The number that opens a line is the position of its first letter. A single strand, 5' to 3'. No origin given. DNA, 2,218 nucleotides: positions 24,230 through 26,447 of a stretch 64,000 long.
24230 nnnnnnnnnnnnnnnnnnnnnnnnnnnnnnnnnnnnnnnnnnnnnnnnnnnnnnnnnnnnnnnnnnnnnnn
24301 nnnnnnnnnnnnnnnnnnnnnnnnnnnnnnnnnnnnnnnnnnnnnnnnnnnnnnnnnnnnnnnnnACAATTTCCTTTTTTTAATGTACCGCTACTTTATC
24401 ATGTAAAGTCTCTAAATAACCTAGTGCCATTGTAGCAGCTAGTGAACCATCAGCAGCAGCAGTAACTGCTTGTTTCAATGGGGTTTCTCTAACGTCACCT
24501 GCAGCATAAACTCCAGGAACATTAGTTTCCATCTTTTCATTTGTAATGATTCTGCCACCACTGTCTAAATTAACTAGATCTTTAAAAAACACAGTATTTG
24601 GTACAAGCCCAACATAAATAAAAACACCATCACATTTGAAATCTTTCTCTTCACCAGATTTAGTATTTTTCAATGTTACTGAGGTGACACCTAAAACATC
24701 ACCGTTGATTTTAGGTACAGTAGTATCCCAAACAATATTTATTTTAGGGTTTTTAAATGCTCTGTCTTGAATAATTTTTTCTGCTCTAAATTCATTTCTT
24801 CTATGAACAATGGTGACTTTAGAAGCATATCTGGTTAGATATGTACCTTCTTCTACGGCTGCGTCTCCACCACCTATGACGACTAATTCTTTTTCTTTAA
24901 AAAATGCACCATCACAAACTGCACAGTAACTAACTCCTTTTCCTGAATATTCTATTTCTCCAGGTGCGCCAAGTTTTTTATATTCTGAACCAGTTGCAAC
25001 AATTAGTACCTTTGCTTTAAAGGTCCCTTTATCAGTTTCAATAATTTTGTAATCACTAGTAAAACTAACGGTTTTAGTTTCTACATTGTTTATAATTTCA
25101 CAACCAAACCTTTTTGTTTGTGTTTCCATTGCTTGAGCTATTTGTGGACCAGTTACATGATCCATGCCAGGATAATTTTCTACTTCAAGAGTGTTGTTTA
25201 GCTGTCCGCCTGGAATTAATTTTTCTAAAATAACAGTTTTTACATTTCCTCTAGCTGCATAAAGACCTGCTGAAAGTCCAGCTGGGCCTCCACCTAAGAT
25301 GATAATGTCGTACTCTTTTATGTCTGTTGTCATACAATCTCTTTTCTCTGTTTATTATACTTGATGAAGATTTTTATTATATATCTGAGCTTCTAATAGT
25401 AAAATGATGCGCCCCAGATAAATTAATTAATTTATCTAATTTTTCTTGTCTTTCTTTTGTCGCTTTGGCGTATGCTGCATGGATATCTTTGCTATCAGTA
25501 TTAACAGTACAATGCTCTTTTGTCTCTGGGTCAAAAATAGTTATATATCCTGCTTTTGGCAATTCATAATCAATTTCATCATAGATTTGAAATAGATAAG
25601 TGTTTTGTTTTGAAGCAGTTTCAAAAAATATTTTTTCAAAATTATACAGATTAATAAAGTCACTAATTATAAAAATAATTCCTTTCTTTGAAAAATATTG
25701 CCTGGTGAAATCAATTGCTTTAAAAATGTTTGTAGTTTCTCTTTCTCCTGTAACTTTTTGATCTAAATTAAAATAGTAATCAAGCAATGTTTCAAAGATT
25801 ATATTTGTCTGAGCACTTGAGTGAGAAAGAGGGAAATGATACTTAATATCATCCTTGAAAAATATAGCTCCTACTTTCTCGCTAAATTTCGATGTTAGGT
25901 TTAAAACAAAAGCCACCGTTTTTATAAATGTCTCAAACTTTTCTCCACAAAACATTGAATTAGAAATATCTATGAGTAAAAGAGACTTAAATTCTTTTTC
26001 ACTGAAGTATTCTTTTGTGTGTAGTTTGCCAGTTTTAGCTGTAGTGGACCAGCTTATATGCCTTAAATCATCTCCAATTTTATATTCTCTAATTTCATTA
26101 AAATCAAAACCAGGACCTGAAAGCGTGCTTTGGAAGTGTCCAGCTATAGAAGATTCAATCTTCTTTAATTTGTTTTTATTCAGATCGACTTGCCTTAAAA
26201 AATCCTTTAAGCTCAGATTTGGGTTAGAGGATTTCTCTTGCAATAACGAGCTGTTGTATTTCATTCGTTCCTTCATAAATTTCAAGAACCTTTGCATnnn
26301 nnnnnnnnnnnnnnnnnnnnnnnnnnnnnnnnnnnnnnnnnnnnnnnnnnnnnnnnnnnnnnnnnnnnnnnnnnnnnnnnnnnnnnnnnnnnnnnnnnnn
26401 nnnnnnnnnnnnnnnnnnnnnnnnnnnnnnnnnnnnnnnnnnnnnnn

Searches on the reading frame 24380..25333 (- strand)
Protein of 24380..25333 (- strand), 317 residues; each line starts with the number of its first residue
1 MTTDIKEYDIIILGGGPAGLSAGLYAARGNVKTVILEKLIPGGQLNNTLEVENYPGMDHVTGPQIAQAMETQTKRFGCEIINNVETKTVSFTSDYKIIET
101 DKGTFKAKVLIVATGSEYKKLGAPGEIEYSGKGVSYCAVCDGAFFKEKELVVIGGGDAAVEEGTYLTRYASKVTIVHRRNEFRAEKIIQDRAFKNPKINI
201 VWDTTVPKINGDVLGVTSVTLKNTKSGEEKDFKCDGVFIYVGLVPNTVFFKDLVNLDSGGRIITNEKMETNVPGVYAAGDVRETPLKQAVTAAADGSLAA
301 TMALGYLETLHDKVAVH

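Call 43: search_protein_families(library=pfam, proteins=[window:24380-25333:-], max_evalue=0.00001)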
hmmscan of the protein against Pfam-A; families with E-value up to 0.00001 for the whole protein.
window:24380-25333:- (317 aa): 9 families
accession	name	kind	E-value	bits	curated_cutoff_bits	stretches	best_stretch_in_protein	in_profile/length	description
PF07992.20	Pyr_redox_2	-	1.3e-54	186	26.1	1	8-296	1-291/291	Pyridine nucleotide-disulphide oxidoreductase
PF13738.12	Pyr_redox_3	-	1.4e-25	90.6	30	1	57-279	75-305/305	Pyridine nucleotide-disulphide oxidoreductase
PF00070.33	Pyr_redox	-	1.6e-19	70.6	22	1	150-223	2-81/82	Pyridine nucleotide-disulphide oxidoreductase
PF03486.20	HI0933_like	-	3.8e-09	36.8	50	0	9-38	2-31/244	HI0933-like protein Rossmann domain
PF01946.23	Thi4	-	4.1e-08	33.2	26.2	1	3-43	13-55/235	Thi4 family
PF01266.30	DAO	-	2e-07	31.3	27.9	0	9-43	1-37/353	FAD dependent oxidoreductase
PF00890.30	FAD_binding_2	-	3.9e-07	30.1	20.4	0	9-41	1-33/414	FAD binding domain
PF12831.13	FAD_oxidored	-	4.1e-06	26.8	27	0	9-49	1-42/416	FAD dependent oxidoreductase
PF01134.28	GIDA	-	5.1e-06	26.2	22.1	0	9-63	1-47/391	Glucose inhibited division protein A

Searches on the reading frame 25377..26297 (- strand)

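Call 43: search_protein_families(library=pfam, proteins=[window:25377-26297:-], max_evalue=0.00001)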
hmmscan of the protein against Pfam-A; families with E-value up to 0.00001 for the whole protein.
window:25377-26297:- (306 aa): 2 families
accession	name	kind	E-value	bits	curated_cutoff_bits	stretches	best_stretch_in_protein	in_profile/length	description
PF01882.25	DUF58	-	9.7e-40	136.5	23.4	1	68-285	1-215/216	Protein of unknown function DUF58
PF13519.12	VWA_2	-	1.3e-06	29.4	27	1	106-214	2-106/107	von Willebrand factor type A domain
